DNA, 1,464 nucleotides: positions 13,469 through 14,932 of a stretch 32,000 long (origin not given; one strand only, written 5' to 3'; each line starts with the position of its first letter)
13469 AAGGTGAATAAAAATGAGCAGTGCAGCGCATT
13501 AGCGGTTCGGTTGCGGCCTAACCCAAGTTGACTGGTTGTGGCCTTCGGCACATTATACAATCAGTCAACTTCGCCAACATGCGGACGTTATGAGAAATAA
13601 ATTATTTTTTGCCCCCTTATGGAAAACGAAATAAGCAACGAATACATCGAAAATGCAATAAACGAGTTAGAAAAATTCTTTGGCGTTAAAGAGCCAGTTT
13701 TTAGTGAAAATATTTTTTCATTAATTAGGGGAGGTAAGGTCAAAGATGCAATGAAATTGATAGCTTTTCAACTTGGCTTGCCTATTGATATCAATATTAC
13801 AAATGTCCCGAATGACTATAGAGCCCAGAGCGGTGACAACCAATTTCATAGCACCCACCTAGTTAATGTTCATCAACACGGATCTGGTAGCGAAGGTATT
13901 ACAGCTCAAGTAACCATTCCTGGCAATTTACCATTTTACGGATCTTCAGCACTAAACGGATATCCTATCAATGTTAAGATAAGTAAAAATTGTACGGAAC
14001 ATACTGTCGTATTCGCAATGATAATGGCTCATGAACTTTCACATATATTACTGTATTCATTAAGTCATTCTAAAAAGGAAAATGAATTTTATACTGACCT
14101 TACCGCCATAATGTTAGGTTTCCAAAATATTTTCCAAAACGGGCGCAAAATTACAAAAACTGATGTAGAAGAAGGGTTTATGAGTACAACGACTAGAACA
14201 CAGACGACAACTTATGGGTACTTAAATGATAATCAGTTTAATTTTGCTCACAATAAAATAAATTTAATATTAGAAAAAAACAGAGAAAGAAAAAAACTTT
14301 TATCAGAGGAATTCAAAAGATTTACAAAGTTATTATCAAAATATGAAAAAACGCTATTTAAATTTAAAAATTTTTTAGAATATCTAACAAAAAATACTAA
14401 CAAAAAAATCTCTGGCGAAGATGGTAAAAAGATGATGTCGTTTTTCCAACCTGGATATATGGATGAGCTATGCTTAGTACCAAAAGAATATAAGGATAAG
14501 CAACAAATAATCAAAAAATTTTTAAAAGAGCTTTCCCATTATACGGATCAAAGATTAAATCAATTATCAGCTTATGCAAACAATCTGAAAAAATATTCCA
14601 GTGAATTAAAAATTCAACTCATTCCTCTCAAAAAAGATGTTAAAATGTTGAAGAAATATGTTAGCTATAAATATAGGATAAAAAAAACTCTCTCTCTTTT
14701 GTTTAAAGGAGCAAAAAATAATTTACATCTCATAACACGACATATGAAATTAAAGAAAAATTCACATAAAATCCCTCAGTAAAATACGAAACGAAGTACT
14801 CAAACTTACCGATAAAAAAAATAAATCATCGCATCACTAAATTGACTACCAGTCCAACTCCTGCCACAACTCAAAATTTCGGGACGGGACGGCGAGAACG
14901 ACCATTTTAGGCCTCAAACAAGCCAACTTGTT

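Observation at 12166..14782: Candidate novel four-gene module: HNH-like, double Zn-ribbon, retropepsin-like protease and HExxH metallopeptidase-like proteins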

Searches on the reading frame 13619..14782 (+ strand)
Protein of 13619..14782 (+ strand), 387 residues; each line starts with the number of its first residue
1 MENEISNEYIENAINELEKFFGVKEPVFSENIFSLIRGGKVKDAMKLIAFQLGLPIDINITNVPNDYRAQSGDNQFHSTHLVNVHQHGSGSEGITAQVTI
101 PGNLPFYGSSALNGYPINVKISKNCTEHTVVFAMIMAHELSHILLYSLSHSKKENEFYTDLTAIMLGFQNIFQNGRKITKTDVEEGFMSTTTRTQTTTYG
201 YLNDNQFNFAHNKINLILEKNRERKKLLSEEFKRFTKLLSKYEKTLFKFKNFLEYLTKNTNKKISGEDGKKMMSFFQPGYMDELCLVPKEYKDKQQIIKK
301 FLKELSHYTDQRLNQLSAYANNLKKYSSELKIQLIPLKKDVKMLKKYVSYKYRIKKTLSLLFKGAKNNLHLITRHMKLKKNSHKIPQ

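Call 3: search_protein_families(library=pfam, proteins=[window:13619-14782:+], max_evalue=1)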
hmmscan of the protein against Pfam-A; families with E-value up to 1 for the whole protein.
window:13619-14782:+ (387 aa): 4 families
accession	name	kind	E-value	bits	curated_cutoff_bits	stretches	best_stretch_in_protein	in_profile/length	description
PF16460.11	Phage_TTP_11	-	0.0044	17.2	28.4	1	137-214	69-135/154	Phage tail tube, TTP, lambda-like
PF11214.13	Med2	-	0.049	14.2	26.8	1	206-263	25-82/100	Mediator complex subunit 2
PF10241.14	KxDL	-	0.09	13.5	27.2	1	276-352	6-82/86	Uncharacterized conserved protein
PF11667.14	DUF3267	-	0.14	12.9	27.1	1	132-176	2-49/108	Putative zincin peptidase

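Call 4: search_protein_families(library=padloc, proteins=[window:13619-14782:+], max_evalue=1)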
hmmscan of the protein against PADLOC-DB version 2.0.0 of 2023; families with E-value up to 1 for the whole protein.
window:13619-14782:+ (387 aa): 0 families

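Call 5: search_protein_families(library=ncbifam, proteins=[window:13619-14782:+], max_evalue=1)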
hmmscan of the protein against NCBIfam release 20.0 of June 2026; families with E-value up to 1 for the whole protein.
window:13619-14782:+ (387 aa): 0 families

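Call 8: search_protein_families(library=phrogs, proteins=[window:13619-14782:+], max_evalue=0.1)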
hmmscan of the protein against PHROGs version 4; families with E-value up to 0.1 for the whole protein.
window:13619-14782:+ (387 aa): 0 families

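Call 9: find_homologous_proteins(query=window:13619-14782:+, max_evalue=0.001)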
Query window:13619-14782:+ (387 aa): 377 proteins with E <= 0.001 among 4438 candidates; the best 120 are listed.
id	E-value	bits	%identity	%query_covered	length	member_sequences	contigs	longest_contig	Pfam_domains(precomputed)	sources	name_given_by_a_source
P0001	5.6e-214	728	91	95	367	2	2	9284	-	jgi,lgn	jgi:hypothetical protein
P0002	6.0e-197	672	85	95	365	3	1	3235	-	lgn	-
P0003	1.0e-188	645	81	95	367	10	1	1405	-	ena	-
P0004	3.1e-185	633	80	95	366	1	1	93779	-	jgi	jgi:hypothetical protein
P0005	2.0e-182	624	77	96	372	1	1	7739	-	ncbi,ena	-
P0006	5.0e-182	623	81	92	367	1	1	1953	-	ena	-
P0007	1.6e-181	621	79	93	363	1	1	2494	-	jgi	-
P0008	2.5e-181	621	79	92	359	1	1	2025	-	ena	-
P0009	1.5e-176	605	75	95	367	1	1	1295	-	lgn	-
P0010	5.0e-176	603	75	95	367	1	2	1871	-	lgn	-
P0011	8.0e-176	602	75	92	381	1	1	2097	-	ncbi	-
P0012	6.4e-175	599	76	95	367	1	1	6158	-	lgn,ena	-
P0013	3.2e-174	597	75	95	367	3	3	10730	-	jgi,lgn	-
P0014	9.1e-173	592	77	92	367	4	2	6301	-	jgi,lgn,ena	-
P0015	1.2e-172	592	77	92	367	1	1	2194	-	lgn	-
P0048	9.5e-113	395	54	93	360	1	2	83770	-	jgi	jgi:hypothetical protein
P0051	4.8e-110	386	53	95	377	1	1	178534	-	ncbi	-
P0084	1.3e-91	325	48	91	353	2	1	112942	-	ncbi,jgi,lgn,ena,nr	ncbi:hypothetical protein KKG24_02460 [Patescibacteria group bacterium]|nr:hypothetical protein [Pat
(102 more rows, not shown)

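Call 15: find_encoding_contigs(protein=P0004, flank=6000, max_places=2)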
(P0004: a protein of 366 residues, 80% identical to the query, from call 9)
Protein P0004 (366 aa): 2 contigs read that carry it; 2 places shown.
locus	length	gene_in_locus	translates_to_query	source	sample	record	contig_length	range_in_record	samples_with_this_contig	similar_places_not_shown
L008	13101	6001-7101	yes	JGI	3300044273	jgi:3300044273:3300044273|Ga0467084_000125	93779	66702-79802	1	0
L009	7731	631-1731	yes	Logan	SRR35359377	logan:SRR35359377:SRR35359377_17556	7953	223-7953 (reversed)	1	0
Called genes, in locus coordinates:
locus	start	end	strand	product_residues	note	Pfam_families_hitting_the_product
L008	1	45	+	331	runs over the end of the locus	PF01408:GFO_IDH_MocA, PF02894:GFO_IDH_MocA_C, PF22685:Gal80p_C-like (weak), PF22725:GFO_IDH_MocA_C3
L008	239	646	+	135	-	PF01797:Y1_Tnp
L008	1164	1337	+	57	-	-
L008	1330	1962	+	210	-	PF01209:Ubie_methyltran, PF03848:TehB (weak), PF13489:Methyltransf_23, PF13847:Methyltransf_31, PF13649:Methyltransf_25, PF08241:Methyltransf_11, PF08242:Methyltransf_12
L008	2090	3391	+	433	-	PF01555:N6_N4_Mtase, PF01170:UPF0020 (weak), PF13847:Methyltransf_31 (faint), PF01555:N6_N4_Mtase (weak)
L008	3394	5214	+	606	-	PF13589:HATPase_c_3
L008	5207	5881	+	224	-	PF27324:MjaV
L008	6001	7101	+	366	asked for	-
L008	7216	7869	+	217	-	-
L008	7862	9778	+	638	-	PF13589:HATPase_c_3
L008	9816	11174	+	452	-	PF06941:NT5C (faint)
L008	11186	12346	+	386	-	PF04055:Radical_SAM (weak)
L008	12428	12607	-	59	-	-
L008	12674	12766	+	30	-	-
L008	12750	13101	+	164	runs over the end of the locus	-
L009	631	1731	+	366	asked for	-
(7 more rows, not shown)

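Call 16: find_encoding_contigs(protein=P0048, flank=6000, max_places=2)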
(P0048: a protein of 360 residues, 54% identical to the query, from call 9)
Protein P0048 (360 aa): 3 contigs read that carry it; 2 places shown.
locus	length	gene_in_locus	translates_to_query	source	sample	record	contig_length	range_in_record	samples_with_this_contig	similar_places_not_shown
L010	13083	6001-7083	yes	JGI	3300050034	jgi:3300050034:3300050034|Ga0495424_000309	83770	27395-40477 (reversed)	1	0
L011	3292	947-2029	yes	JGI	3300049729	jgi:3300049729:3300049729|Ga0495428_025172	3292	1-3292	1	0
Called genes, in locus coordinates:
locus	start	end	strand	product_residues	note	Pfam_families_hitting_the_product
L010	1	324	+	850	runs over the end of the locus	PF00317:Ribonuc_red_lgN (weak), PF02867:Ribonuc_red_lgC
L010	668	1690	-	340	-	PF00535:Glycos_transf_2, PF10111:Glyco_tranf_2_2 (weak), PF13641:Glyco_tranf_2_3, PF13632:Glyco_trans_2_3 (weak)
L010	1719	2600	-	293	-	PF03279:Lip_A_acyltrans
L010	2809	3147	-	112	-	-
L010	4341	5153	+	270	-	PF04383:KilA-N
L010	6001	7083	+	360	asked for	-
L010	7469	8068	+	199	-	-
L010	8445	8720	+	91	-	PF17761:DUF1016_N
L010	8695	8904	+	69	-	PF17761:DUF1016_N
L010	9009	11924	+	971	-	PF12705:PDDEXK_1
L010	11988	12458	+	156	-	PF01928:CYTH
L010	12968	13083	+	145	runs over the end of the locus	PF01797:Y1_Tnp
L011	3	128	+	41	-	?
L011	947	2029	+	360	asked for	-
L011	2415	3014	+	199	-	-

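Call 17: find_encoding_contigs(protein=P0084, flank=6000, max_places=2)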
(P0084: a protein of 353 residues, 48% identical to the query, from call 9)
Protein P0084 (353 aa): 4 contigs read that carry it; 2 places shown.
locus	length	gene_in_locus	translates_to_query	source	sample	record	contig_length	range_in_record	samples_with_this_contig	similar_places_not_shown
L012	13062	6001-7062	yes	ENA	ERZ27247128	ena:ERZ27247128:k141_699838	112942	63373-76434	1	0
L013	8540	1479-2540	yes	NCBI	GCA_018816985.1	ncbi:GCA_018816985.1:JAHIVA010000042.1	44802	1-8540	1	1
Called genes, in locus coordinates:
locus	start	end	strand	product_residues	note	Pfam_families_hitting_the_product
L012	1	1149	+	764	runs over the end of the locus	PF03477:ATP-cone, PF17975:RNR_Alpha (weak), PF21995:RNR-II_ins_dom (weak), PF02867:Ribonuc_red_lgC (faint)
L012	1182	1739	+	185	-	PF01923:Cob_adeno_trans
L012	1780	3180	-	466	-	PF00270:DEAD, PF04851:ResIII, PF00271:Helicase_C, PF22590:Cas3-like_C_2 (weak), PF19833:RecG_dom3_C (weak)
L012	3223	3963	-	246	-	PF17191:RecG_wedge, PF01336:tRNA_anti-codon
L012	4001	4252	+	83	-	-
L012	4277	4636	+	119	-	-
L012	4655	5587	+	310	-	PF03446:NAD_binding_2, PF03807:F420_oxidored, PF00393:6PGD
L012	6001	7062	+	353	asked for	-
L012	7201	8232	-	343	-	PF00078:RVT_1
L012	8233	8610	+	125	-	PF22296:bAvd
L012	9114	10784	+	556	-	PF07728:AAA_5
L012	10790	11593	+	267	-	-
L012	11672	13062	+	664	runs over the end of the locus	PF00092:VWA (weak)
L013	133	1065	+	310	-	PF03446:NAD_binding_2, PF03807:F420_oxidored, PF00393:6PGD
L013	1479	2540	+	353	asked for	-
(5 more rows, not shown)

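Call 18: find_encoding_contigs(protein=P0051, flank=6000, max_places=2)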
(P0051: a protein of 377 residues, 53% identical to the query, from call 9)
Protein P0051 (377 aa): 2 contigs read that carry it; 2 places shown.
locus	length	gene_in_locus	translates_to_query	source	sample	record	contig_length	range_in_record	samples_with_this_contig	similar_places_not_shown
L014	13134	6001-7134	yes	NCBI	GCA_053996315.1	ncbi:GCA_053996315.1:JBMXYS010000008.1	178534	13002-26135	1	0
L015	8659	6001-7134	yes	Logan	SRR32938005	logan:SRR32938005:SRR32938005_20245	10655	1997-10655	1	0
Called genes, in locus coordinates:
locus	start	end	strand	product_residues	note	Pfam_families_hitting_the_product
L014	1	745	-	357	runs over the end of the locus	PF01171:ATP_bind_3 (weak), PF03054:tRNA_Me_trans, PF20259:tRNA_Me_trans_M, PF20258:tRNA_Me_trans_C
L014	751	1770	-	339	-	PF04055:Radical_SAM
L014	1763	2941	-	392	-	PF01837:HcyBio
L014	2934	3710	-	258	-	PF01946:Thi4, PF01266:DAO (faint), PF13450:NAD_binding_8 (weak)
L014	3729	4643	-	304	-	PF00291:PALP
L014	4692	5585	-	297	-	PF01171:ATP_bind_3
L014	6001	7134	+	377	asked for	-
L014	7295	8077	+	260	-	-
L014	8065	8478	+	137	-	-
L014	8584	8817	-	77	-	-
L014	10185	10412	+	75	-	-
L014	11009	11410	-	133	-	PF08334:T2SSG, PF22434:PilW_C (weak)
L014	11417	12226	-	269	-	PF05157:MshEN, PF07238:PilZ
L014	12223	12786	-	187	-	PF00072:Response_reg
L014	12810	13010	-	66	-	-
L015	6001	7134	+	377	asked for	-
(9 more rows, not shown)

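Call 34: find_encoding_contigs(protein=P0001, flank=6000, max_places=2)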
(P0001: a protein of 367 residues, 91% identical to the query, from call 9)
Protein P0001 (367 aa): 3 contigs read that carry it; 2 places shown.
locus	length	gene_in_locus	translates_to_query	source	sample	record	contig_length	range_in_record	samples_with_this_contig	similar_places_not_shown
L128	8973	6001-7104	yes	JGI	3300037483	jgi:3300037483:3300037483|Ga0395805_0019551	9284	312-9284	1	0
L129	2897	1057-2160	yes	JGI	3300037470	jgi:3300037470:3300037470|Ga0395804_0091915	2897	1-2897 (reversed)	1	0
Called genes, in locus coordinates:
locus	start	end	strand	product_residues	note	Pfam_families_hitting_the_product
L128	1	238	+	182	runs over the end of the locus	?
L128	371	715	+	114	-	-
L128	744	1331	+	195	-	PF00027:cNMP_binding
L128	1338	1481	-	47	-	-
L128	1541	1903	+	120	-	PF03779:SPW (weak)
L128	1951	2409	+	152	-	PF04945:YHS (weak)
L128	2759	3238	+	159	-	PF03167:UDG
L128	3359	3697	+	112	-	-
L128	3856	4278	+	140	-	-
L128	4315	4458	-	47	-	-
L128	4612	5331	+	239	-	PF02517:Rce1-like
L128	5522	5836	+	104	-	-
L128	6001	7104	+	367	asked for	-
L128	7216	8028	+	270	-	-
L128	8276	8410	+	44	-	-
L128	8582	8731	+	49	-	-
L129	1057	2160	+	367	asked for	-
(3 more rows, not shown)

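Call 41: search_solved_structures(query=A3, max_evalue=10, show_alignments=2)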
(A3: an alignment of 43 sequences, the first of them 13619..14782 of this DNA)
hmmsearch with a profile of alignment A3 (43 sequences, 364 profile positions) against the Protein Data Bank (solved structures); distinct sequences matched with E-value up to 10: 26.
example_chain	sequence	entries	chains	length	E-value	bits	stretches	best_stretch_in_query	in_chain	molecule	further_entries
7zr2_A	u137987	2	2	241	0.05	15.8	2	204-326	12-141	Spike protein S2',Chimeric protein mimic of SARS-CoV-2 Spike HR1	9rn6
3l07_A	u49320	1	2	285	0.057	15.6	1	20-88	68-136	Bifunctional protein folD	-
7y9n_A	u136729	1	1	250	0.074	15.3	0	204-249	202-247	Spike protein S2',5HB-H2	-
2jqq_A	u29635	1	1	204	0.082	15.1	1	276-342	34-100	Conserved oligomeric Golgi complex subunit 2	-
8xpn_A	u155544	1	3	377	0.089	15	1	184-302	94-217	Ubiquitin carboxyl-terminal hydrolase 8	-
5apt_A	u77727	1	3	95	0.097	14.9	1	259-349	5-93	GENERAL CONTROL PROTEIN GCN4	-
2gfo_A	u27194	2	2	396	0.1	14.8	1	184-302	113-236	Ubiquitin carboxyl-terminal hydrolase 8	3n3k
5j2l_B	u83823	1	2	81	0.1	14.8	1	282-348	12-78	protein design 2L4HC2_11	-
4jo7_E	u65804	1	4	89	0.15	14.3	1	281-349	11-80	Nucleoporin p58/p45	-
6e6a_B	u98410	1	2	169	0.16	14.2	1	211-356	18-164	Inclusion membrane protein A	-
4jq5_A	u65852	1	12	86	0.16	14.2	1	281-349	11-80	Nucleoporin p58/p45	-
4bl0_B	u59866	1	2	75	0.16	14.2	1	146-180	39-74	CHECKPOINT SERINE/THREONINE-PROTEIN KINASE BUB1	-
4jo9_B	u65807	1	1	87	0.16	14.2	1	281-349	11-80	Nucleoporin p58/p45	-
2osz_A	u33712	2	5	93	0.17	14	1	281-350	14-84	Nucleoporin p58/p45 | Nucleoporin Nup58/Nup45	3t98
6e7e_A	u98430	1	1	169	0.18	14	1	211-356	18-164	Inclusion membrane protein A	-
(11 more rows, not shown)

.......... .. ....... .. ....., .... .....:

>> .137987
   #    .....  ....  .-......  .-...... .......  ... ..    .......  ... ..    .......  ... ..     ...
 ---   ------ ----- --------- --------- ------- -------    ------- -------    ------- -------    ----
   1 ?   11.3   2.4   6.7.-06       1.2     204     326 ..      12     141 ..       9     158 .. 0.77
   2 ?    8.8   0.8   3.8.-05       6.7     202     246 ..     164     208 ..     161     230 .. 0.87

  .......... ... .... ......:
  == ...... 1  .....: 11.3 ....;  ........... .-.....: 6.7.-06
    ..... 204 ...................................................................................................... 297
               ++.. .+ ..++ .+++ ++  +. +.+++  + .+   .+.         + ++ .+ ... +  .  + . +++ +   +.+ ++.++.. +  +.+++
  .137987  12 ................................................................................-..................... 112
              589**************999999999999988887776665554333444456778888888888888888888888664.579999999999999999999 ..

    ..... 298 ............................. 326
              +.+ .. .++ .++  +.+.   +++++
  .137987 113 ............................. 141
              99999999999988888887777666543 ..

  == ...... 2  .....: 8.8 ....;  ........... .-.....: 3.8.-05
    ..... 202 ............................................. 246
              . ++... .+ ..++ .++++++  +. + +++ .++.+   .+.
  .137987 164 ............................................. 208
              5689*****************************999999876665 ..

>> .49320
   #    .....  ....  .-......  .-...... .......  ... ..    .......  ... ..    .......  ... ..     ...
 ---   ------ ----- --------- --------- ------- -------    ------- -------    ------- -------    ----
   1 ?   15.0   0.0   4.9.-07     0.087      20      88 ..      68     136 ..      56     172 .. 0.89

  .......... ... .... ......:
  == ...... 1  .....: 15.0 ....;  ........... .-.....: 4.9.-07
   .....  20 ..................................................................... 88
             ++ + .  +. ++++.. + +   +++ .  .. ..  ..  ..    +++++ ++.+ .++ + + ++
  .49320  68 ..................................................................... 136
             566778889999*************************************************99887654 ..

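Call 47: predict_structure(alignment_id=A3)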
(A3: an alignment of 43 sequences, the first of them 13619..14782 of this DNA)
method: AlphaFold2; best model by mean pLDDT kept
length: 387 residues; sequences in the alignment: 43
mean_pLDDT: 86.5   pTM: 0.80
mean pLDDT of the five models: 86.5, 86.5, 85.6, 84.0, 84.0
residues with pLDDT >= 90: 251; 70-90: 81; 50-70: 33; < 50: 22
segments of 3 or more residues with pLDDT < 50: 87-89, 367-375, 381-387
pLDDT, mean of each block of 10 residues (from residue 1): 73 96 94 94 96 95 74 67 55 75 93 94 85 94 96 92 97 87 77 78 90 97 97 97 95 92 92 92 92 96 96 97 97 96 94 84 54 48 46
secondary structure, 60 per line:
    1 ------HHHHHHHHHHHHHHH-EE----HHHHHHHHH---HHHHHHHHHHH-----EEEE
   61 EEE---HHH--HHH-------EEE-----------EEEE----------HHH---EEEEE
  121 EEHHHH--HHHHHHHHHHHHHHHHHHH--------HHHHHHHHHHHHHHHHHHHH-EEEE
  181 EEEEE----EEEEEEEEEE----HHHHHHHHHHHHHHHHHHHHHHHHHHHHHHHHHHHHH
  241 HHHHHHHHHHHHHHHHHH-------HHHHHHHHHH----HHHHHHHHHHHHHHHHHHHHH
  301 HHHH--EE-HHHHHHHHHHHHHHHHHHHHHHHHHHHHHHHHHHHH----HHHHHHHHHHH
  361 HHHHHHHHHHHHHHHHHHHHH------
elements in order: H7-21 H29-37 H41-51 E57-63 E82-84 E96-99 E116-122 H123-126 H129-147 H156-175 E177-185 E190-199 H204-258 H266-275 H280-304 H310-345 H350-381

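Call 50: fold_search(model_id=the predicted structure, library=pdb)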
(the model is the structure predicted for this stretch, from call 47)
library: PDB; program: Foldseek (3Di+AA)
matches with E <= 10: 372; with E <= 0.001: 0
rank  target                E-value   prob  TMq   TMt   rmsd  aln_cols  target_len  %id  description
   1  4e2h_B                3.5e-01  0.15  0.12  0.19  16.4       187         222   11  Crystal structure of the periplasmic domain of Shigella flexneri WzzB (released 2012-03-28)
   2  4e2l_C                5.0e-01  0.06  0.11  0.14  17.6       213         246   13  Crystal Structure of the periplasmic domain of mutant FepE LPS O-antigen chain length regulator protein (released 2012-03-28)
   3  5z7b_A                7.9e-01  0.08  0.11  0.19  23.9       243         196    8  Crystal structure of the VanR transcription factor in complex with vanillate (released 2018-08-29)
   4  4zm5_B                8.8e-01  0.08  0.12  0.18  18.5       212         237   12  Shigella flexneri lipopolysaccharide O-antigen chain-length regulator WzzBSF - A107P mutant (released 2016-03-23)
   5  7nsu_D                9.2e-01  0.14  0.12  0.11  21.7       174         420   11  ColicinE9 intact translocation complex (released 2021-08-11)
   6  2e1n_A                9.7e-01  0.06  0.07  0.16  13.4        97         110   10  Crystal structure of the Cyanobacterium circadian clock modifier Pex (released 2006-11-28)
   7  6ixg_A                1.1e+00  0.21  0.16  0.25  26.7       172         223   15  Crystal structure of native apo SH3BP5 (P41) (released 2019-03-20)
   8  7a6h_O                1.2e+00  0.04  0.10  0.07  20.1       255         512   10  Cryo-EM structure of human apo RNA Polymerase III (released 2021-02-03)
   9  5z7b_B                1.3e+00  0.06  0.11  0.18  23.9       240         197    9  Crystal structure of the VanR transcription factor in complex with vanillate (released 2018-08-29)
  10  4uce_A                1.4e+00  0.03  0.09  0.13  25.6       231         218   12  N-terminal globular domain of the RSV Nucleoprotein in complex with the Nucleoprotein Phosphoprotein interaction inhib (released 2015-08-19)
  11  4zm1_B                1.5e+00  0.07  0.14  0.20  17.3       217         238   11  Shigella flexneri lipopolysaccharide O-antigen chain-length regulator WzzBSF - wild type (released 2016-03-23)
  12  4zm5_A                1.5e+00  0.06  0.12  0.18  18.4       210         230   12  Shigella flexneri lipopolysaccharide O-antigen chain-length regulator WzzBSF - A107P mutant (released 2016-03-23)
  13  4kik_B                1.6e+00  0.06  0.12  0.08  28.3       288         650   12  Human IkB kinase beta (released 2013-06-26)
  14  9qwr_B                1.8e+00  0.28  0.17  0.33  15.1       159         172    8  MIC60 helical bundle dimer (released 2026-02-25)
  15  8omv_D                1.8e+00  0.04  0.11  0.08  29.4       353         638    9  Crystal structure of the constitutively active S117E/S181E mutant of human IKK2 (released 2024-04-10)
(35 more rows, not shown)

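Call 55: fold_search(model_id=the predicted structure, library=viral)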
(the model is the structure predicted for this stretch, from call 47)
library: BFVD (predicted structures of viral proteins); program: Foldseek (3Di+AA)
matches with E <= 10: 405; with E <= 0.001: 0
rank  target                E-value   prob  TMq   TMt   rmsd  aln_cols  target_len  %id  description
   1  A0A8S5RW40            1.0e-02  0.98  0.21  0.28  10.1       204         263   10  Uncharacterized protein [Siphoviridae sp. ctHip2]
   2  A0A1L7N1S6            3.5e-02  0.21  0.16  0.15  29.5       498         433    9  Putative virion structural protein [Ralstonia phage RP12]
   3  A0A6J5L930            5.0e-02  0.21  0.17  0.17  25.5       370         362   11  Uncharacterized protein [uncultured Caudovirales phage]
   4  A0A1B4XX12            7.1e-02  0.21  0.15  0.20  24.1       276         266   16  Uncharacterized protein [Tenacibaculum phage pT24]
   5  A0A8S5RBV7            1.3e-01  0.35  0.21  0.30  26.7       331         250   14  Peptidase [virus sp. ctmTa7]
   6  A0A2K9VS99            1.6e-01  0.85  0.20  0.47   6.7       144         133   14  XE [Mythimna unipuncta nucleopolyhedrovirus]
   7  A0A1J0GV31            2.0e-01  0.18  0.09  0.10  12.9        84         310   13  RNA polymerase protein [Vibrio phage vB_VspP_pVa5]
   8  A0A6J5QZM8            2.1e-01  0.60  0.18  0.40   6.7       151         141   16  Uncharacterized protein [uncultured Caudovirales phage]
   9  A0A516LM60            2.9e-01  0.16  0.15  0.21  19.3       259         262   14  (no name in the UniProt tables at hand)
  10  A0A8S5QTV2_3          3.2e-01  0.08  0.10  0.05  22.8       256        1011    9  Nuclease [Podoviridae sp. ctKS020]
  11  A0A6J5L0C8            3.4e-01  0.33  0.15  0.41  13.9       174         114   14  SprT-like [uncultured Caudovirales phage]
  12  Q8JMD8                3.9e-01  0.66  0.20  0.49   8.4       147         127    7  XE-like protein [Mamestra configurata nucleopolyhedrovirus B]
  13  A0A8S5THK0            4.1e-01  0.10  0.10  0.05  26.4       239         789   12  DNA topoisomerase (ATP-hydrolyzing) [Myoviridae sp. ctIty1]
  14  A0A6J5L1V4            4.4e-01  0.13  0.10  0.15  18.6       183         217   12  Essential recombination function protein [uncultured Caudovirales phage]
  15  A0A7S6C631            5.1e-01  0.28  0.09  0.05  11.1        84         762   13  (no name in the UniProt tables at hand)
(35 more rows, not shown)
